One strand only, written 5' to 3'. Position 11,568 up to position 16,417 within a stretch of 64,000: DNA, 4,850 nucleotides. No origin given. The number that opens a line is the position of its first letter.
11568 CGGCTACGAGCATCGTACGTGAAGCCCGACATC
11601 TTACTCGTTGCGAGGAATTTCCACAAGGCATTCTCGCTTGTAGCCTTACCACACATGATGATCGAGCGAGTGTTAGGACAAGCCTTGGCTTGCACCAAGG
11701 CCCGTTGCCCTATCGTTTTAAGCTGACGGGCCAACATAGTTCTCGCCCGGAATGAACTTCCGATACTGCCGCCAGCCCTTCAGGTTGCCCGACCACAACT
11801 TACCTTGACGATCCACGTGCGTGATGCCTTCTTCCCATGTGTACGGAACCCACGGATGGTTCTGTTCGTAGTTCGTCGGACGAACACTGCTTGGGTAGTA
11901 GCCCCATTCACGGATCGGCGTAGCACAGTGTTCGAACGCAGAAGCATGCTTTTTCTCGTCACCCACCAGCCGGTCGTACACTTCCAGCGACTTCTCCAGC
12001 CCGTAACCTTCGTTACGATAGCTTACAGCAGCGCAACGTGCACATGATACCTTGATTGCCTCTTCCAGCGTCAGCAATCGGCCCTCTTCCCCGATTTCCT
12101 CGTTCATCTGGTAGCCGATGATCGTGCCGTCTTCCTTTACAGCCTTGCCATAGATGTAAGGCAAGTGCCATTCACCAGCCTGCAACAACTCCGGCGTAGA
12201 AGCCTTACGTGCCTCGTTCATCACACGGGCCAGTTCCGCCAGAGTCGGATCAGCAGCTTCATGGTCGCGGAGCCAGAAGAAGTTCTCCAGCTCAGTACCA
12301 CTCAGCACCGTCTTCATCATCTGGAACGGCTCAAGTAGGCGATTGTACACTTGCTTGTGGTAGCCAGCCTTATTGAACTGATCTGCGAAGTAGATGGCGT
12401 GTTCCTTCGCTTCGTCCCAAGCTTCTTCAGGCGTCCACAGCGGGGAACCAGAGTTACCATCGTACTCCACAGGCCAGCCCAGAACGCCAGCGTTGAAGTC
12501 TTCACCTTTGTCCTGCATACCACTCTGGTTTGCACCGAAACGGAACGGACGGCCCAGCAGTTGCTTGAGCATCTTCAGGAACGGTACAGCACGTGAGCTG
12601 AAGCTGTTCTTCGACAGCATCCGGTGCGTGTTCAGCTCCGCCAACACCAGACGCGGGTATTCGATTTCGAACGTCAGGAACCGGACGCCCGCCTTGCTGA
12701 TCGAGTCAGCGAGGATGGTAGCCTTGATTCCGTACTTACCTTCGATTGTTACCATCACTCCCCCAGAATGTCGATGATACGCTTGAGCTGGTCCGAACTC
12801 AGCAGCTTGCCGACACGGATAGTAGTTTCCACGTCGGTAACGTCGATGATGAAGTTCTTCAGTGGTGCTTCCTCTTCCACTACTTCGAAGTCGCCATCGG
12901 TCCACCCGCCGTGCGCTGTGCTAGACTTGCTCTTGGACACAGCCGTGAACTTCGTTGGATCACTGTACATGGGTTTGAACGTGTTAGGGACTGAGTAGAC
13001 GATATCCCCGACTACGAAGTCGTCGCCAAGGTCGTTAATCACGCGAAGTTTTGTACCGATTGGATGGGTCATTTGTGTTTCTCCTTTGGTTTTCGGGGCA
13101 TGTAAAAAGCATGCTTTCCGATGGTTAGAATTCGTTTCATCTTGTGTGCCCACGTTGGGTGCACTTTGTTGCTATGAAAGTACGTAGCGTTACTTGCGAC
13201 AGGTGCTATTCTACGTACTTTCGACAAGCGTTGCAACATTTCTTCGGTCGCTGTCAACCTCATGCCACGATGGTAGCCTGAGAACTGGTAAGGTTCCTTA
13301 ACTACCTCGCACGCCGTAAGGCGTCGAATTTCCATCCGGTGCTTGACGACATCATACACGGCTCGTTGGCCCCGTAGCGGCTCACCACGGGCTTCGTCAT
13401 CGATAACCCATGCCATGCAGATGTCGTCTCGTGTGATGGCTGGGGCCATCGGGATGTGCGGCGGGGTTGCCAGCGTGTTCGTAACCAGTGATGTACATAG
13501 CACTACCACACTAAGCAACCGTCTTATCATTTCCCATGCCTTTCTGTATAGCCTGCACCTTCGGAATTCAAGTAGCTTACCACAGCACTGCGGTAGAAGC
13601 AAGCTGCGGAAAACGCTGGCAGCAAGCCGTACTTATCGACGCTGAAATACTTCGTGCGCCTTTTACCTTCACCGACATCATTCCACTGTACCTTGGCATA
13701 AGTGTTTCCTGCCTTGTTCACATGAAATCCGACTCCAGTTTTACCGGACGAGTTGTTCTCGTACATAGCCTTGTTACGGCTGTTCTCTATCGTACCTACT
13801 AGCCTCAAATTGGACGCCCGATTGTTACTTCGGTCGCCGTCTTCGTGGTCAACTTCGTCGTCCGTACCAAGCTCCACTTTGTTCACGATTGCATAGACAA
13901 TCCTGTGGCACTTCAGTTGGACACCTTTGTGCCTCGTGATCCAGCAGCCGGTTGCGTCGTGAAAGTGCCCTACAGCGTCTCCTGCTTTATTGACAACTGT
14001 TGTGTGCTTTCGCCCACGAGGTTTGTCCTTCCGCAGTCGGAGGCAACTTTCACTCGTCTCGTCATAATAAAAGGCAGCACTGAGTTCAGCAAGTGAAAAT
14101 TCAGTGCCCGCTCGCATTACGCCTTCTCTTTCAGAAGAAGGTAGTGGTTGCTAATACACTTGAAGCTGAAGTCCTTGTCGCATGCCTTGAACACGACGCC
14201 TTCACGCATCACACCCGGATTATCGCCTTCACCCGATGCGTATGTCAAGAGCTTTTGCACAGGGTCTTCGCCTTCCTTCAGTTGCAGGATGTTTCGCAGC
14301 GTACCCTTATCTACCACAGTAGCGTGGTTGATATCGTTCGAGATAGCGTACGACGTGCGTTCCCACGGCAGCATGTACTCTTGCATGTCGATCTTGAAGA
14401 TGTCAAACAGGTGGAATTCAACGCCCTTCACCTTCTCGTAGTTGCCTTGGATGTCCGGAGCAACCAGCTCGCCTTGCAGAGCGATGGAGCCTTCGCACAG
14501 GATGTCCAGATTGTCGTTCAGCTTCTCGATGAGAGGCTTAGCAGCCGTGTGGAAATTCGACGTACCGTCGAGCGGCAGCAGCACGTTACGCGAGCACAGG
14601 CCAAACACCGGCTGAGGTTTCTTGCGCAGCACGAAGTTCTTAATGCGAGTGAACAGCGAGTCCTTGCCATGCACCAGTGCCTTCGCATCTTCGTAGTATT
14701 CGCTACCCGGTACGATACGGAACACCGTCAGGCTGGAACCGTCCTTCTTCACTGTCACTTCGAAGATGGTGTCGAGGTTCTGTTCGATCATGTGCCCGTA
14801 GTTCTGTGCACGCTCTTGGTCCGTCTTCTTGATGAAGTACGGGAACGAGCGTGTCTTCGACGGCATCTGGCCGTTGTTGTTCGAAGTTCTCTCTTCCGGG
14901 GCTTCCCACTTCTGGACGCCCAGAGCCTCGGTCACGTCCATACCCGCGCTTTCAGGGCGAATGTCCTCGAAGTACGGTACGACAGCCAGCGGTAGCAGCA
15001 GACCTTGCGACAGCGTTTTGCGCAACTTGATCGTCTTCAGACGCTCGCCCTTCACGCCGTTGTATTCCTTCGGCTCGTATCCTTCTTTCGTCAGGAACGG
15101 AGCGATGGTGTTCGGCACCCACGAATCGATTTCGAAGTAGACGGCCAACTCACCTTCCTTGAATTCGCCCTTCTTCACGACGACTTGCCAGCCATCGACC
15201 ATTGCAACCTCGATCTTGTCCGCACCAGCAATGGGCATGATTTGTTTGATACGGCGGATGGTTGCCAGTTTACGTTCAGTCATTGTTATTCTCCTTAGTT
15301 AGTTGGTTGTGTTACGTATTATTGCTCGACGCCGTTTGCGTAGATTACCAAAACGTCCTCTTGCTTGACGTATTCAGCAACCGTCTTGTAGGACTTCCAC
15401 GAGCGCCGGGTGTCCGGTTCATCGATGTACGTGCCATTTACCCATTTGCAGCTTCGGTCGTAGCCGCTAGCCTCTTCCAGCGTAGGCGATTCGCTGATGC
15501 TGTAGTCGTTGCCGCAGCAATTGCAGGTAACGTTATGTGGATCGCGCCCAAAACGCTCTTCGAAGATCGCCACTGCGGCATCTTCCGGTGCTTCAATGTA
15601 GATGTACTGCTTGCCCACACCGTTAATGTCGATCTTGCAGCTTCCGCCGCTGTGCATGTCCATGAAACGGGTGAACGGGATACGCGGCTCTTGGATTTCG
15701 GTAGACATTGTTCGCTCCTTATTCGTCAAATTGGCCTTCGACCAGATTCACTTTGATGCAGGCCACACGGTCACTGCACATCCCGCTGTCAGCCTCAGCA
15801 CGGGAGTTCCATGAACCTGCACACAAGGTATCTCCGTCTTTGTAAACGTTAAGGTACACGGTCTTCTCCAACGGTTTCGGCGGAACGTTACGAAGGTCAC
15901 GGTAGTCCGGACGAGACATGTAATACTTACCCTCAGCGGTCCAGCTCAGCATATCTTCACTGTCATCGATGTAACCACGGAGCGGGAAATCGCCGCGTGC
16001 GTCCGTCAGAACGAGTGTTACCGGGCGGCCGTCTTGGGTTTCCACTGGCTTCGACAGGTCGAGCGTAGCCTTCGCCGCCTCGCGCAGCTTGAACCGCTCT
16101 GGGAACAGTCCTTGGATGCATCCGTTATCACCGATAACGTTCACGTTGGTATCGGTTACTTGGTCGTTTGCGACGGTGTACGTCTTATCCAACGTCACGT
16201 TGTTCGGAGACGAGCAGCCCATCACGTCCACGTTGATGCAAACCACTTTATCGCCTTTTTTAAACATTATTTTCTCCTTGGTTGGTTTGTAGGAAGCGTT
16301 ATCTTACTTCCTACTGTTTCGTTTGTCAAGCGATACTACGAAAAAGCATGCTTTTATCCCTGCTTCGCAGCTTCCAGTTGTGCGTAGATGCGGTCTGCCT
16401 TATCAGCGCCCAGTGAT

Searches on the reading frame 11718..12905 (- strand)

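Call 31: search_protein_families(library=phrogs, proteins=[window:11718-12905:-], max_evalue=0.00001)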
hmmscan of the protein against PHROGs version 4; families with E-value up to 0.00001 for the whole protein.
window:11718-12905:- (395 aa): 1 family
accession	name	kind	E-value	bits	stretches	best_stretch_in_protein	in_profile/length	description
phrog_85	-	DNA, RNA and nucleotide metabolism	3.5e-84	284.9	1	60-390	410-704/866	thymidylate synthase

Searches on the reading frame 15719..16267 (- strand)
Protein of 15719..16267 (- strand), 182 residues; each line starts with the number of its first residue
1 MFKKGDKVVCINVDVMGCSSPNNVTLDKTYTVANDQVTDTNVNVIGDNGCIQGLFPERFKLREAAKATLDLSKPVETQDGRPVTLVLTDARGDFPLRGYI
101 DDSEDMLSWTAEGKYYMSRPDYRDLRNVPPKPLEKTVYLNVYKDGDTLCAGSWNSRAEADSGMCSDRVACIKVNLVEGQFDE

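Call 50: find_encoding_contigs(protein=window:15719-16267:-, flank=8000, max_places=10)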
Protein window:15719-16267:- (182 aa): 6 contigs read that carry it; 6 places shown.
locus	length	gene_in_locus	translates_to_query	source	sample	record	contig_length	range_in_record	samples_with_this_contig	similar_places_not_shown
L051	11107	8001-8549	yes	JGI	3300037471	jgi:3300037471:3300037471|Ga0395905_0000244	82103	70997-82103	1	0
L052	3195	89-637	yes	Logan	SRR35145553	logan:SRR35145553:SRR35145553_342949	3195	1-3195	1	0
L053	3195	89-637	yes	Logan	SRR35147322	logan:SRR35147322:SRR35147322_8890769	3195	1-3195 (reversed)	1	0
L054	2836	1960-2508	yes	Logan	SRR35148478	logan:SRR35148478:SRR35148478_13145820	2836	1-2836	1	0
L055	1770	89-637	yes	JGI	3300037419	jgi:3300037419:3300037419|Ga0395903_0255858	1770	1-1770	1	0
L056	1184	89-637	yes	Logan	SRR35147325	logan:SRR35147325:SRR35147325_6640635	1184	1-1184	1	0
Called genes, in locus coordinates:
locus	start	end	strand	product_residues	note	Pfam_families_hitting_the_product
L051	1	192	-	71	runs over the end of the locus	-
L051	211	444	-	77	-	-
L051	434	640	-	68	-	-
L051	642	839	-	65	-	-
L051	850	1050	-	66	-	-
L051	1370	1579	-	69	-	-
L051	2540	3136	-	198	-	-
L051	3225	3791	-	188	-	-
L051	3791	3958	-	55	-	-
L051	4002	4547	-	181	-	-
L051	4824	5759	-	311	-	-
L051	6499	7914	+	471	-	PF01068:DNA_ligase_A_M, PF14743:DNA_ligase_OB_2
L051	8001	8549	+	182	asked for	-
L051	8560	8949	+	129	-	-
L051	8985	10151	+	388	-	PF21189:PHA02142, PF09414:RNA_ligase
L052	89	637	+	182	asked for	-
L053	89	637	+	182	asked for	-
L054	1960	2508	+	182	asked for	-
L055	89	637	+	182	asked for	-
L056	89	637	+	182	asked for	-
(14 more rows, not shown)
